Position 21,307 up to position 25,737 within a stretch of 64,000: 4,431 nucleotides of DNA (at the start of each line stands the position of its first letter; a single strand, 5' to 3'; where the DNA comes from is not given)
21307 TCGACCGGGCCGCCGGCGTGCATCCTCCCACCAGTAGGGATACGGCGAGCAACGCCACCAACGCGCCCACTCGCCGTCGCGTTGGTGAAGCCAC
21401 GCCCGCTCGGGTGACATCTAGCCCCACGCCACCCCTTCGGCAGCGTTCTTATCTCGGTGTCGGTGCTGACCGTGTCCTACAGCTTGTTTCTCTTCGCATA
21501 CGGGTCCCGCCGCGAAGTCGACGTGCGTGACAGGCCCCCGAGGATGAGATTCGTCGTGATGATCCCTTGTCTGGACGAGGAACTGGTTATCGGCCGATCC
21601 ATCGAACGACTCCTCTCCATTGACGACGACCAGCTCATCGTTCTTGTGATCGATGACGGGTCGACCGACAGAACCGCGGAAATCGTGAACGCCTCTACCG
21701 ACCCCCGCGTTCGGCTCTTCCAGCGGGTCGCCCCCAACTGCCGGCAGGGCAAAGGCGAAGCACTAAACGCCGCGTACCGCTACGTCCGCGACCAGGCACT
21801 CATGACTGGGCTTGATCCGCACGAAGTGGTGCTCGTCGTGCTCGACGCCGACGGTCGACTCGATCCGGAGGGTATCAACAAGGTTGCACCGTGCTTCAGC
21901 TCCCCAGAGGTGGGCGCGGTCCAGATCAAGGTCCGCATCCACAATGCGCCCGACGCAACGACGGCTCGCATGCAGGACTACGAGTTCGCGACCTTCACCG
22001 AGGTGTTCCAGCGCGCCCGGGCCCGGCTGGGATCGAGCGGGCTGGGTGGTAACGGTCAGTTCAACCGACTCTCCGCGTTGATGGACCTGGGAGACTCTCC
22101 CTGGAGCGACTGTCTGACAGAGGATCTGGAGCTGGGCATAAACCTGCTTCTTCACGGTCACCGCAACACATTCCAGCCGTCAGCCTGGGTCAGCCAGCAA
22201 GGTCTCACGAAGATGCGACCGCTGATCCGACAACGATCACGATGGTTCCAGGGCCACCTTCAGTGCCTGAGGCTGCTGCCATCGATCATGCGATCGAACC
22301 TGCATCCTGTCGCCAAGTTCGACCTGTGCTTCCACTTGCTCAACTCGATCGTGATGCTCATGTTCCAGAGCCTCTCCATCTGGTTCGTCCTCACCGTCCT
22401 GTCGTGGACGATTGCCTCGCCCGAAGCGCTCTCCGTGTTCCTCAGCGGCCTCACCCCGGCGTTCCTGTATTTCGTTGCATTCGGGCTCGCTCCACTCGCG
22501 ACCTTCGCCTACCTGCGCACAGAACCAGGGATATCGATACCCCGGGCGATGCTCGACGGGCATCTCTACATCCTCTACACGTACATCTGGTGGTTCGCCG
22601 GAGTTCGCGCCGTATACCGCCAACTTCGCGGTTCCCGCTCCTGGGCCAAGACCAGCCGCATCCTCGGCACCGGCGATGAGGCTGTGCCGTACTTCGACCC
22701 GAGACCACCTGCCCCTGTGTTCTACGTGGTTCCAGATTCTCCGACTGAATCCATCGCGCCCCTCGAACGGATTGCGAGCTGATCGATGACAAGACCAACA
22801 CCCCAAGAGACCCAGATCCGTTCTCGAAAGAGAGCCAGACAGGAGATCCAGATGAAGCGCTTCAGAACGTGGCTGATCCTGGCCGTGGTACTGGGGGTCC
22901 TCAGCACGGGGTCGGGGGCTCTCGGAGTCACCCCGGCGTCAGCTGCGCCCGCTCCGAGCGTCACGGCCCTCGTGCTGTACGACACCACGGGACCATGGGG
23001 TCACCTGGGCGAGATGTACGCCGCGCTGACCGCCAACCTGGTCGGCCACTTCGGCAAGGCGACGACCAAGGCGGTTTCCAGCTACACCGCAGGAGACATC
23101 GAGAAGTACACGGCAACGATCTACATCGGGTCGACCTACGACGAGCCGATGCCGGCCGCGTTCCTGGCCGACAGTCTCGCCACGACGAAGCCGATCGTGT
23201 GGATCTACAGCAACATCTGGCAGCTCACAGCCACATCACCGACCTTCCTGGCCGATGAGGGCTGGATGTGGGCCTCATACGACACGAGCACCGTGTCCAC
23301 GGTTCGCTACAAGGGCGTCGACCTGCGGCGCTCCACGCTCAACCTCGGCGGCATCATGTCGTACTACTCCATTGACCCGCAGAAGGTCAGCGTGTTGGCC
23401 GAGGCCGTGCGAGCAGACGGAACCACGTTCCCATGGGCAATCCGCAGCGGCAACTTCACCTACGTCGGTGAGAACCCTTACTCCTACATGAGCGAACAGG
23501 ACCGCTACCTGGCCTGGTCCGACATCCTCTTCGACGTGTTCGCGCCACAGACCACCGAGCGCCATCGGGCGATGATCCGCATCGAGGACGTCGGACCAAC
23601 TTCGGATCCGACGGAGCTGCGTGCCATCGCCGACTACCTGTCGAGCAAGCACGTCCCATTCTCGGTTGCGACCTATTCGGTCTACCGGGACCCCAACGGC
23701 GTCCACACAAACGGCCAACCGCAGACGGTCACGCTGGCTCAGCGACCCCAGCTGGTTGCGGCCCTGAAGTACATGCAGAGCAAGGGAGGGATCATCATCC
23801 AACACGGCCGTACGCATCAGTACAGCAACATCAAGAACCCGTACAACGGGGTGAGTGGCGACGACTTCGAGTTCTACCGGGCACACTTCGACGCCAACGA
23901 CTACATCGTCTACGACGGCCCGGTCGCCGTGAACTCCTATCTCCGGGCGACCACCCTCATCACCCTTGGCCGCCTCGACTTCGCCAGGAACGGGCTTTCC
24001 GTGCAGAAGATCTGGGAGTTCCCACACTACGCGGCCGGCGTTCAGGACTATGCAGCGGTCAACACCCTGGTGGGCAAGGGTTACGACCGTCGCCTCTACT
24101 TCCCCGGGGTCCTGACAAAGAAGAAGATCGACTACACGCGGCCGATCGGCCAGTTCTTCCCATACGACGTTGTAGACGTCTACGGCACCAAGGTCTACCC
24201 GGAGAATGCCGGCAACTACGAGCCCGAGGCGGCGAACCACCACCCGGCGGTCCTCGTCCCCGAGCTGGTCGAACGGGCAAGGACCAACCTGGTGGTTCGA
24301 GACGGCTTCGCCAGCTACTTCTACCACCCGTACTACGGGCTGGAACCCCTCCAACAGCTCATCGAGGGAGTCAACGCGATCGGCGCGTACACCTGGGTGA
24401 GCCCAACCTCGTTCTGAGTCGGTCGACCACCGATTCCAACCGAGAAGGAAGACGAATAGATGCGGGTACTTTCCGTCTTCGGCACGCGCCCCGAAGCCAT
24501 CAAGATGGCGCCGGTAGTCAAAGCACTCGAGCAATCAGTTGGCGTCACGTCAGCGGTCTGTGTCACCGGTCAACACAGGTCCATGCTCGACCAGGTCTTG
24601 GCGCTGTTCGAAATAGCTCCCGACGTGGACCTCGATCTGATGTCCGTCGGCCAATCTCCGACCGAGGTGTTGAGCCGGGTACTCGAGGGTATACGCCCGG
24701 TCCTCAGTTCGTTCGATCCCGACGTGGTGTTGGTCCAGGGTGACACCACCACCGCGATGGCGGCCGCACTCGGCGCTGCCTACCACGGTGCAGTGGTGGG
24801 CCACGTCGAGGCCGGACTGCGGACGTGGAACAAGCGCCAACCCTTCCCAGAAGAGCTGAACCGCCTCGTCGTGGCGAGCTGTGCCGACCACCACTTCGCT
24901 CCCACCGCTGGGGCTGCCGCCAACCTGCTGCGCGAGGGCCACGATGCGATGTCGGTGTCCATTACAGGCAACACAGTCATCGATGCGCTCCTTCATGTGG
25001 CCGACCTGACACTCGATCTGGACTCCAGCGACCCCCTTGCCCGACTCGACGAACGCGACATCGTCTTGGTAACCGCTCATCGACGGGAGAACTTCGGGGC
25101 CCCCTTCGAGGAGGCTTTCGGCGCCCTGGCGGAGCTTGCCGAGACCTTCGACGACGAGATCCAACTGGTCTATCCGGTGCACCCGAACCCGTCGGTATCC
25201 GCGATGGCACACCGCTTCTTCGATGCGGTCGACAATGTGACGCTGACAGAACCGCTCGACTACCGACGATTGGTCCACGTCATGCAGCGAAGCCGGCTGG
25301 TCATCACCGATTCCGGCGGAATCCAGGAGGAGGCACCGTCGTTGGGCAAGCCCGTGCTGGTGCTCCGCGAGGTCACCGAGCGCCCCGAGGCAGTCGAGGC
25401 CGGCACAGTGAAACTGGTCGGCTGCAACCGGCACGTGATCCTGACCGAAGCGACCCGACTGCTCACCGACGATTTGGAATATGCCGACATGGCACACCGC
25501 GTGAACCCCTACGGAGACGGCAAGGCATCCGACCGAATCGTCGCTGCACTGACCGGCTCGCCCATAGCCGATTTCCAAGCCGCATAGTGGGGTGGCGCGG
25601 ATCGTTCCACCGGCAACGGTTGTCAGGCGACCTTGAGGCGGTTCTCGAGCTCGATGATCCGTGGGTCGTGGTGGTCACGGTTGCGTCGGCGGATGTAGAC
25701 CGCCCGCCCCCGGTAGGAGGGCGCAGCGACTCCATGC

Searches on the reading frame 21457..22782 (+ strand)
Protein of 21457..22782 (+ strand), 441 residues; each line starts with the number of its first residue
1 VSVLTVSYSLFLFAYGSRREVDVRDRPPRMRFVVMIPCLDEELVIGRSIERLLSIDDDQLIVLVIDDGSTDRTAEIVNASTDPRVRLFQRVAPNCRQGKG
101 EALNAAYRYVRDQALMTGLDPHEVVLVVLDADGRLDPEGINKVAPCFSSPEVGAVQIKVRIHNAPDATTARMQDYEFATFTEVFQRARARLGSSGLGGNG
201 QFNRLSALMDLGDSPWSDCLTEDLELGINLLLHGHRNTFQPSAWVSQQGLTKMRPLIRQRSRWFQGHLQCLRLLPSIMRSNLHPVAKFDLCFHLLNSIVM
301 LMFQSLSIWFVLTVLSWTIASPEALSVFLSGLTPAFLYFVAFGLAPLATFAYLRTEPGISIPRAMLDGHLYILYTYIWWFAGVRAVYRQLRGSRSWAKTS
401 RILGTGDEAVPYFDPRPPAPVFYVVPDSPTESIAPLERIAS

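Call 48: search_protein_families(library=pfam, proteins=[window:21457-22782:+], max_evalue=0.01)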
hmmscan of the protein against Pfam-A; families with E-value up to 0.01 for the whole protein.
window:21457-22782:+ (441 aa): 4 families
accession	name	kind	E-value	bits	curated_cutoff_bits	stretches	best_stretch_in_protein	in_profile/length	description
PF13641.12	Glyco_tranf_2_3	-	4.8e-26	92.6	27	1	32-265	3-229/230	Glycosyltransferase like family 2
PF13632.12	Glyco_trans_2_3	-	1.3e-20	74.5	27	1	127-332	3-183/198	Glycosyl transferase family group 2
PF00535.33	Glycos_transf_2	-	5.3e-18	65.9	23.3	1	34-198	2-151/168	Glycosyl transferase family 2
PF13506.12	Glyco_transf_21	-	3.9e-05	23.6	21.7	1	125-263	33-172/174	Glycosyl transferase family 21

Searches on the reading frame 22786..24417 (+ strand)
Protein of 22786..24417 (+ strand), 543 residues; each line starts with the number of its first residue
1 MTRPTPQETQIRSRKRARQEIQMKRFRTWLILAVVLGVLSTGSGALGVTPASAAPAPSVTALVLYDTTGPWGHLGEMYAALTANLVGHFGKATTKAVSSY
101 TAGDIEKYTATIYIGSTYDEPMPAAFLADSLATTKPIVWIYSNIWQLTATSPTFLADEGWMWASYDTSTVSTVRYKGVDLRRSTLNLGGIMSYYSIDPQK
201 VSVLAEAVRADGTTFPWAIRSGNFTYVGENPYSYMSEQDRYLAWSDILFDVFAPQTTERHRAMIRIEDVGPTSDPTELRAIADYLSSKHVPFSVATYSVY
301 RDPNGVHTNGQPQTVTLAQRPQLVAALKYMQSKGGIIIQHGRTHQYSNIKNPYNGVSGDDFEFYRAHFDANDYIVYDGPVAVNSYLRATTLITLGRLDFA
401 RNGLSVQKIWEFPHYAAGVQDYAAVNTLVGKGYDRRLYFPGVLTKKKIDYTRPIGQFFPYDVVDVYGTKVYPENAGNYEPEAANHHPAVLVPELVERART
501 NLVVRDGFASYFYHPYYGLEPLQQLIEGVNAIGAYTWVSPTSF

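Call 48: search_protein_families(library=pfam, proteins=[window:22786-24417:+], max_evalue=0.01)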
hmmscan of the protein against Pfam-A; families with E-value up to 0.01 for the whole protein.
window:22786-24417:+ (543 aa): 1 family
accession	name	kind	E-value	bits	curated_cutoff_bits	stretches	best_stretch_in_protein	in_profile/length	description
PF10096.14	DUF2334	-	1.5e-46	159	26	1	261-528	1-202/203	Uncharacterized protein conserved in bacteria (DUF2334)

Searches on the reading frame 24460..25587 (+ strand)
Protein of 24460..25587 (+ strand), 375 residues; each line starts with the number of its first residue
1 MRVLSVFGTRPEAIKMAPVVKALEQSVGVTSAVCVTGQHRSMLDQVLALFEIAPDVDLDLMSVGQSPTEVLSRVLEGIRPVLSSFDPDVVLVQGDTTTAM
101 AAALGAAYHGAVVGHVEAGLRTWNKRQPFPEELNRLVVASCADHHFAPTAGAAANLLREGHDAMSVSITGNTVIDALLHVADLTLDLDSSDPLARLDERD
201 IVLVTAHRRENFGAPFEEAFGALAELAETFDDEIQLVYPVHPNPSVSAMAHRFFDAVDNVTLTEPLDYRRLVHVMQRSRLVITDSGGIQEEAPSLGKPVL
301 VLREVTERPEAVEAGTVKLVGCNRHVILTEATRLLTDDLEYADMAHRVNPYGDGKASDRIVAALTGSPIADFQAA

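Call 48: search_protein_families(library=pfam, proteins=[window:24460-25587:+], max_evalue=0.01)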
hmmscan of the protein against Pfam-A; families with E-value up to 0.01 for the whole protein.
window:24460-25587:+ (375 aa): 2 families
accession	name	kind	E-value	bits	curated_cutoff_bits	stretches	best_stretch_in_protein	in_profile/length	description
PF02350.25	Epimerase_2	-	2.2e-112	375.8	30.6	1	21-364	1-346/347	UDP-N-acetylglucosamine 2-epimerase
PF13579.12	Glyco_trans_4_4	-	7.8e-05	23.5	29.7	1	73-164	58-150/158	Glycosyl transferase 4-like domain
